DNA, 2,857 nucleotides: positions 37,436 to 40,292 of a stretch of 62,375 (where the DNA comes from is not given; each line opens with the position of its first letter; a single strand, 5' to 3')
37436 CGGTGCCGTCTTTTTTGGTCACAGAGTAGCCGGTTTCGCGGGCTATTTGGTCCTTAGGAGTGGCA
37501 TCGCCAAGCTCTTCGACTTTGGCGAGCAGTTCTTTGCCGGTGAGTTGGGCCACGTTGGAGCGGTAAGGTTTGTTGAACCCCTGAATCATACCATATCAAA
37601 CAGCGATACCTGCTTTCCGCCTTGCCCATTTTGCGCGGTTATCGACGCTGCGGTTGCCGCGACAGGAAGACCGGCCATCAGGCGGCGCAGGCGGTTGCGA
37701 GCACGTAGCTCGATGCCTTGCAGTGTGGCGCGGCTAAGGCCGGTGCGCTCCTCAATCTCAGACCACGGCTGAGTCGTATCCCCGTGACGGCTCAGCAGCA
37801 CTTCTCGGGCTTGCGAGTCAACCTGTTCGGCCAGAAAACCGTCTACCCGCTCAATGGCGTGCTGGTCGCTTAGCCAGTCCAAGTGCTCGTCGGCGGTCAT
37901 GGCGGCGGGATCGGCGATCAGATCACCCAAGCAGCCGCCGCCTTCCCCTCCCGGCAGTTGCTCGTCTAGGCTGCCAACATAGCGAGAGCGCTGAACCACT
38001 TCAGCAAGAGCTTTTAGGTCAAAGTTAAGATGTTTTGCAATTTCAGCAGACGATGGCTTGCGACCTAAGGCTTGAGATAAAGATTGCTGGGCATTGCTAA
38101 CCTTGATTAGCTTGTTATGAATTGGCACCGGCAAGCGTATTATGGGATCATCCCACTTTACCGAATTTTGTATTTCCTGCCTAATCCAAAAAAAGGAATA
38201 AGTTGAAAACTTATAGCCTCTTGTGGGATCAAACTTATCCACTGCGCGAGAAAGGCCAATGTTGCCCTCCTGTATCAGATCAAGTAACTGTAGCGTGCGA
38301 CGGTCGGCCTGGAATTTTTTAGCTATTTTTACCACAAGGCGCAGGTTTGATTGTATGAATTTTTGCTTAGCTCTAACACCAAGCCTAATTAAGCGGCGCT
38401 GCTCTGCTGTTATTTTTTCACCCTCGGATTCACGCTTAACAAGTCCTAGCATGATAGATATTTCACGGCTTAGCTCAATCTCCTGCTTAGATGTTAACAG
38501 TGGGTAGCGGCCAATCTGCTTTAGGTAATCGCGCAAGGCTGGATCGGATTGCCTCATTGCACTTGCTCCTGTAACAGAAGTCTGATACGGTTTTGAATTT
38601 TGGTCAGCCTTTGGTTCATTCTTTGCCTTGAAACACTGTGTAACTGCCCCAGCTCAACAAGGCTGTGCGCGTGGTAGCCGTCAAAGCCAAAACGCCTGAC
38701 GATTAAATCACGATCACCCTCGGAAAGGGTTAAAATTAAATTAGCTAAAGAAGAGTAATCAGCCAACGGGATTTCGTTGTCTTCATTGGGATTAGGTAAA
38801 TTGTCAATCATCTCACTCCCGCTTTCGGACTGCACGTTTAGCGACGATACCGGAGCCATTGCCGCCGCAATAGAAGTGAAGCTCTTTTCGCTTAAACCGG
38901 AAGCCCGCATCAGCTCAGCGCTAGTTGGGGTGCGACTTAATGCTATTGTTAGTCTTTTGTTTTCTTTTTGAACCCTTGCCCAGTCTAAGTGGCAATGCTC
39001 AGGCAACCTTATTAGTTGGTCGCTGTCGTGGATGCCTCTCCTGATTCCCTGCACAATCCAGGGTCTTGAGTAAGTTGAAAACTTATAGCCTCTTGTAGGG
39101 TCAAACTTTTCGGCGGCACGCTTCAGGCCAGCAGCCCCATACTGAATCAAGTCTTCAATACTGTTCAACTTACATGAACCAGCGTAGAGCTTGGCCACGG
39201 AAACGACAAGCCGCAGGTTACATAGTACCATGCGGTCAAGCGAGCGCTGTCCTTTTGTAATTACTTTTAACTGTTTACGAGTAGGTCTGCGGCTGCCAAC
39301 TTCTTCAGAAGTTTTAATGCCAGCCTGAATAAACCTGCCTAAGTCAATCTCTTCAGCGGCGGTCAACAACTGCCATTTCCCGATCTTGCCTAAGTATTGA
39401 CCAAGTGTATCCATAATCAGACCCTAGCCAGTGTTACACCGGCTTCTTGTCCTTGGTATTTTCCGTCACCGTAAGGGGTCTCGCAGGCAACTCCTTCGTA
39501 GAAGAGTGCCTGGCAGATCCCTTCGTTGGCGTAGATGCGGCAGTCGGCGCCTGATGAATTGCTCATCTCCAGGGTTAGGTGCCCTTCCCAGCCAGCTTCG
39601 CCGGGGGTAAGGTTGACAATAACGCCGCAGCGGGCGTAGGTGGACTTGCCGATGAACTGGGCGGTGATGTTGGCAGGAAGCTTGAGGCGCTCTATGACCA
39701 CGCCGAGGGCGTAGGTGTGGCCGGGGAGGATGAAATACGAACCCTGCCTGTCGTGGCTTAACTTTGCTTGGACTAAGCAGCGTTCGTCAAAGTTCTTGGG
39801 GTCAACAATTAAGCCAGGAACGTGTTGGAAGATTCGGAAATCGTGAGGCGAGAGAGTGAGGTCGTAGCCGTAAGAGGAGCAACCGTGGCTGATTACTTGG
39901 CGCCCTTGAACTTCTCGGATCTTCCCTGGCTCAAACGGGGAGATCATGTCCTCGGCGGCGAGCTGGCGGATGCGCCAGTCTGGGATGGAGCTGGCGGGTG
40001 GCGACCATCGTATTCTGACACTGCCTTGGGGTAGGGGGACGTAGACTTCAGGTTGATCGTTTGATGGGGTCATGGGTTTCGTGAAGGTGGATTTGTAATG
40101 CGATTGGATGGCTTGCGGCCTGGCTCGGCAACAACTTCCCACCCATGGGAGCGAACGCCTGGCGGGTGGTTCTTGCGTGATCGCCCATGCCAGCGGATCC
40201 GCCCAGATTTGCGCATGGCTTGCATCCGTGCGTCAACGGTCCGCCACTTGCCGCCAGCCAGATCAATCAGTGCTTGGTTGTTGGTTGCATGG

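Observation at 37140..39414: Transcription-takeover cassette: two tandem sigma-70 paralogues plus a cyAbrB-type regulator at the 3' end of the leftward operon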

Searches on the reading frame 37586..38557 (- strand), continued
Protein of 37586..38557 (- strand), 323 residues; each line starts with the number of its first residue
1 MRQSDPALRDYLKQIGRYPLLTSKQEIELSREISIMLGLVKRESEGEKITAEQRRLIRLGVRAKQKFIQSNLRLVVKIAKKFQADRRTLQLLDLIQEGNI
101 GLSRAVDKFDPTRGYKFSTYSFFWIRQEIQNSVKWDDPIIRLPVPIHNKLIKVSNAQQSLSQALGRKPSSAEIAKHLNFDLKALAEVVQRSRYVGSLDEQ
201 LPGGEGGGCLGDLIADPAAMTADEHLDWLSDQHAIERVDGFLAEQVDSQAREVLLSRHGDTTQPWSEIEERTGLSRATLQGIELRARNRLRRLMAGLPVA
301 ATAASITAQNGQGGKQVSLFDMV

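Call 83: predict_structure(alignment_id=A4)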
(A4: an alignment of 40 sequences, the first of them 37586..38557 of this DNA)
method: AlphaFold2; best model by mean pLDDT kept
length: 323 residues; sequences in the alignment: 40
mean_pLDDT: 76.8   pTM: 0.43
mean pLDDT of the five models: 76.8, 75.7, 73.9, 72.4, 70.4
residues with pLDDT >= 90: 78; 70-90: 159; 50-70: 44; < 50: 42
segments of 3 or more residues with pLDDT < 50: 1-3, 138-141, 194-200, 204-207, 301-323
pLDDT, mean of each block of 10 residues (from residue 1): 64 87 90 94 93 95 94 90 70 88 93 86 92 60 63 83 88 87 74 50 49 57 70 80 83 85 88 88 85 77 38 33 31
secondary structure, 60 per line:
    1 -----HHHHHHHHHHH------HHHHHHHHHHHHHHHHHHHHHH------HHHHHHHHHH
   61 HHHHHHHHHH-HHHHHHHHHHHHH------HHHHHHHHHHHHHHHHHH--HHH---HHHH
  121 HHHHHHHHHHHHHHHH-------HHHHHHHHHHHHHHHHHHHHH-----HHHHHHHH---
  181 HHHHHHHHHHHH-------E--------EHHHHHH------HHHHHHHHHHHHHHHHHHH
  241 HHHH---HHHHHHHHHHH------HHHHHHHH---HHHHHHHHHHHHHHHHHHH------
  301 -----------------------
elements in order: H6-16 H23-44 H51-70 H72-84 H91-108 H117-136 H144-164 H170-177 H181-192 H210-215 H222-244 H248-258 H265-272 H276-294

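Call 96: search_protein_families(library=padloc, proteins=[window:37586-38557:-], max_evalue=0.001)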
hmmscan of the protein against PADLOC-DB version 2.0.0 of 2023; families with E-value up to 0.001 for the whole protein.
window:37586-38557:- (323 aa): 1 family
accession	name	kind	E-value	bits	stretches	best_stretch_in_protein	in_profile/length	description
PDLC02203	MzaA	-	1.2e-25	87.8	1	63-169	430-534/683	-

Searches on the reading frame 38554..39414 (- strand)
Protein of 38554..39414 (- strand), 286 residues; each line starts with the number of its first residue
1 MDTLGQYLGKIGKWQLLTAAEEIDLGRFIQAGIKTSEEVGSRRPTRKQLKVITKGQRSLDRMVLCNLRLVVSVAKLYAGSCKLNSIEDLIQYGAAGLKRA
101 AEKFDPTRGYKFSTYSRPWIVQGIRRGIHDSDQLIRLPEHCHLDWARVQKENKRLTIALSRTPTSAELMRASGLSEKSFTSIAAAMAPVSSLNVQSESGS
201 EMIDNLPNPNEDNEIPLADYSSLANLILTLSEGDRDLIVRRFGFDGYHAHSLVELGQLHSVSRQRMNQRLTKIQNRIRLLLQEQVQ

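Call 3: search_protein_families(library=pfam, proteins=[window:38554-39414:-], max_evalue=0.1)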
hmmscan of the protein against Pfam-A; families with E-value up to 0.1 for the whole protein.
window:38554-39414:- (286 aa): 3 families
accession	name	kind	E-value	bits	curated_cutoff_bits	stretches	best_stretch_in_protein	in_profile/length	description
PF04542.20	Sigma70_r2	-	1.2e-12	47.8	24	1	63-128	2-65/71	Sigma-70 region 2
PF00140.25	Sigma70_r1_2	-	1.2e-08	35.2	22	1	2-32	1-31/34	Sigma-70 factor, region 1.2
PF04545.22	Sigma70_r4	-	1.6e-05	24.7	24.1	1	228-278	3-49/50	Sigma-70, region 4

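Call 4: search_protein_families(library=ncbifam, proteins=[window:38554-39414:-], max_evalue=0.1)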
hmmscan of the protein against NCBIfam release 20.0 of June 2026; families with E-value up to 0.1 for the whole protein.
window:38554-39414:- (286 aa): 40 families (the best 25 are shown)
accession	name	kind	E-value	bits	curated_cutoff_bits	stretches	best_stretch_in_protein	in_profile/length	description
TIGR02997.1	Sig70-cyanoRpoD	subfamily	4.4e-53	180.5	384.5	1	2-269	1-289/298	RNA polymerase sigma factor, RpoD/SigA family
NF005643.0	PRK07406.1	equivalog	2e-44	152.2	500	1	4-277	89-383/397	RNA polymerase sigma factor RpoD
NF005920.0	PRK07921.1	subfamily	3.1e-44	151.3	464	1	4-275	32-312/328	RNA polymerase sigma factor SigB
NF005785.0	PRK07598.1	equivalog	1.3e-41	142.8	554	1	12-278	131-399/415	RNA polymerase sigma factor SigC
NF041931.2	MzaA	equivalog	3.6e-40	138.5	800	1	48-268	466-692/726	MZA anti-phage system associated sigma-70 family RNA polymerase sigma factor MzaA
NF004615.0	PRK05949.1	subfamily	2.1e-38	132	530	1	49-269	83-306/327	RNA polymerase sigma factor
NF005642.0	PRK07405.1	subfamily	8.2e-38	130.4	524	1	46-269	59-297/318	RNA polymerase sigma factor SigD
NF004561.0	PRK05901.1-3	equivalog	9e-38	130.7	582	1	3-278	239-524/537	RNA polymerase sigma factor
TIGR02394.1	rpoS_proteo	equivalog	1e-37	130.2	378.7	1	3-283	14-276/285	RNA polymerase sigma factor RpoS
TIGR02393.1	RpoD_Cterm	equivalog_domain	1.3e-37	129.7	354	1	60-278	3-225/238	RNA polymerase sigma factor RpoD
NF004560.0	PRK05901.1-1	equivalog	1.8e-36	126.3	711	1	2-279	214-504/516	RNA polymerase sigma factor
NF004207.0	PRK05657.1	equivalog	6.1e-36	124.4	394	1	2-284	56-320/329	RNA polymerase sigma factor RpoS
NF006666.0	PRK09210.1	equivalog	1.2e-33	117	572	1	5-278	102-357/370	RNA polymerase sigma factor RpoD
NF004208.0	PRK05658.1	equivalog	5.2e-33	114.9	555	1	55-268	390-607/631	RNA polymerase sigma factor RpoD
NF004562.0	PRK05901.1-4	equivalog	6.7e-32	110.7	779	1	46-278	305-541/571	RNA polymerase sigma factor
TIGR02937.1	sigma70-ECF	superfamily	1.5e-17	63.7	42.9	1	59-279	3-163/165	sigma-70 family RNA polymerase sigma factor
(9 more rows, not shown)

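Call 6: search_protein_families(library=phrogs, proteins=[window:38554-39414:-], max_evalue=0.01)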
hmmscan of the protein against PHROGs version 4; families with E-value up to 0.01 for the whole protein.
window:38554-39414:- (286 aa): 2 families
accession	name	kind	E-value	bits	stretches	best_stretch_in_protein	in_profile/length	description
phrog_351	-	transcription regulation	5.3e-50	171.9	2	54-282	500-727/928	RNA polymerase sigma factor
phrog_21612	-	transcription regulation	3e-06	27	1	60-139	16-92/600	RNA polymerase sigma factor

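Call 33: find_homologous_proteins(query=window:38554-39414:-)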
Query window:38554-39414:- (286 aa): 7998 proteins with E <= 0.001 among 8000 candidates; the best 120 are listed.
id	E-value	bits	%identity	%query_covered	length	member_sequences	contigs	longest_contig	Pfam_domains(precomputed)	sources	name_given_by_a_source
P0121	1.3e-168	577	92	100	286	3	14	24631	PF04545.23,PF00140.26,PF04542.21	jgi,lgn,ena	jgi:RNA polymerase sigma factor (sigma-70 family)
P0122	3.1e-158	543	86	100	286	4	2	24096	PF00140.26,PF04542.21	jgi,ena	jgi:RNA polymerase sigma factor (sigma-70 family)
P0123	2.5e-156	537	85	100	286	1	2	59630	PF04545.23,PF00140.26,PF04542.21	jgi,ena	jgi:RNA polymerase sigma factor (sigma-70 family)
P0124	6.3e-156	536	85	100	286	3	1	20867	PF04545.23,PF00140.26,PF04542.21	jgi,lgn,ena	jgi:RNA polymerase sigma factor (sigma-70 family)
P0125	2.0e-152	524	83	100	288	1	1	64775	PF00140.26,PF04542.21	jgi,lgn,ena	jgi:RNA polymerase primary sigma factor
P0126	5.5e-146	503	80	100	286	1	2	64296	PF04545.23,PF00140.26,PF04542.21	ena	-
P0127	3.5e-144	497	79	100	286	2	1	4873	PF04545.23,PF00140.26,PF04542.21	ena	-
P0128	1.6e-142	492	80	100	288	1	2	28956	PF04545.23,PF00140.26,PF04542.21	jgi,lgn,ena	jgi:RNA polymerase sigma factor (sigma-70 family)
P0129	8.0e-142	489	78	100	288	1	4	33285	PF04545.23,PF00140.26,PF04542.21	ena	-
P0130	3.4e-141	487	77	99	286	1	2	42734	PF00140.26,PF04542.21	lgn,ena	-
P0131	6.5e-139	480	76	100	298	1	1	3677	PF04545.23,PF00140.26,PF04542.21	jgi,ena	jgi:RNA polymerase sigma factor (sigma-70 family)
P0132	4.2e-138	477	75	99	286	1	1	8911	PF00140.26,PF04542.21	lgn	-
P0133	1.0e-137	476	76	99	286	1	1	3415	PF04545.23,PF00140.26,PF04542.21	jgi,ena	jgi:RNA polymerase sigma factor (sigma-70 family)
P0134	2.8e-137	475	75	99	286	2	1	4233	PF00140.26,PF04542.21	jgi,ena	jgi:RNA polymerase sigma factor (sigma-70 family)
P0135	3.0e-115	402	87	75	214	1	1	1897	PF04545.23,PF04542.21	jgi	jgi:RNA polymerase sigma factor (sigma-70 family)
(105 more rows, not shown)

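Call 96: search_protein_families(library=padloc, proteins=[window:38554-39414:-], max_evalue=0.001)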
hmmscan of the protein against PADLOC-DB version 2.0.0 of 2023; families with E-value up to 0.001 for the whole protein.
window:38554-39414:- (286 aa): 1 family
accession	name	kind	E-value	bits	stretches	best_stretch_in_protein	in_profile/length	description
PDLC02203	MzaA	-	2.5e-26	90.1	1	60-277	432-655/683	-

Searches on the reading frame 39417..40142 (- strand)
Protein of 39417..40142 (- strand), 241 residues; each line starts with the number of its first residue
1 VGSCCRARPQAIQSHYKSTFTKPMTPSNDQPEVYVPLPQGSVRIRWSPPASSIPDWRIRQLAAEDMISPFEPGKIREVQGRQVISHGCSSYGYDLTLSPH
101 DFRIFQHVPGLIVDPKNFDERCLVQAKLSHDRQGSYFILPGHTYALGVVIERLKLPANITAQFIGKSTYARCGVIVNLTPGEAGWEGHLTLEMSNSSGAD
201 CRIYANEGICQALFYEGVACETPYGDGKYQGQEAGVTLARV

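Call 3: search_protein_families(library=pfam, proteins=[window:39417-40142:-], max_evalue=0.1)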
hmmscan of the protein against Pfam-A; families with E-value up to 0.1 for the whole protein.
window:39417-40142:- (241 aa): 2 families
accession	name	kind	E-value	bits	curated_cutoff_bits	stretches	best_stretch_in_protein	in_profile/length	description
PF22769.1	DCD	-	1.4e-24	87.4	27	1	54-216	3-152/153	dCTP deaminase-like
PF00692.24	dUTPase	-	0.017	15.3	22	1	138-218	25-105/129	dUTPase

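Call 4: search_protein_families(library=ncbifam, proteins=[window:39417-40142:-], max_evalue=0.1)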
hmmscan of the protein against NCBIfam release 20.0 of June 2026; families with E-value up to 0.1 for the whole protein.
window:39417-40142:- (241 aa): 3 families
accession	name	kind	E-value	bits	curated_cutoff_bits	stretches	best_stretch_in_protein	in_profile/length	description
TIGR02274.1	dCTP_deam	equivalog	1.3e-30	106.4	92.8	1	72-238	23-177/180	dCTP deaminase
NF002598.0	PRK02253.1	equivalog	0.00013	21.5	130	1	119-232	54-164/167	deoxyuridine 5'-triphosphate nucleotidohydrolase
NF006805.0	PRK09318.1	equivalog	0.096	11.6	486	0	119-178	91-151/387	bifunctional 3,4-dihydroxy-2-butanone-4-phosphate synthase/GTP cyclohydrolase II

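Call 6: search_protein_families(library=phrogs, proteins=[window:39417-40142:-], max_evalue=0.01)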
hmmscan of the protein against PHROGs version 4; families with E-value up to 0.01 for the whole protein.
window:39417-40142:- (241 aa): 1 family
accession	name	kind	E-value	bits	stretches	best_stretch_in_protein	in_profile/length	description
phrog_1663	-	DNA, RNA and nucleotide metabolism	1.1e-52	180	1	50-240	49-218/303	dCTP deaminase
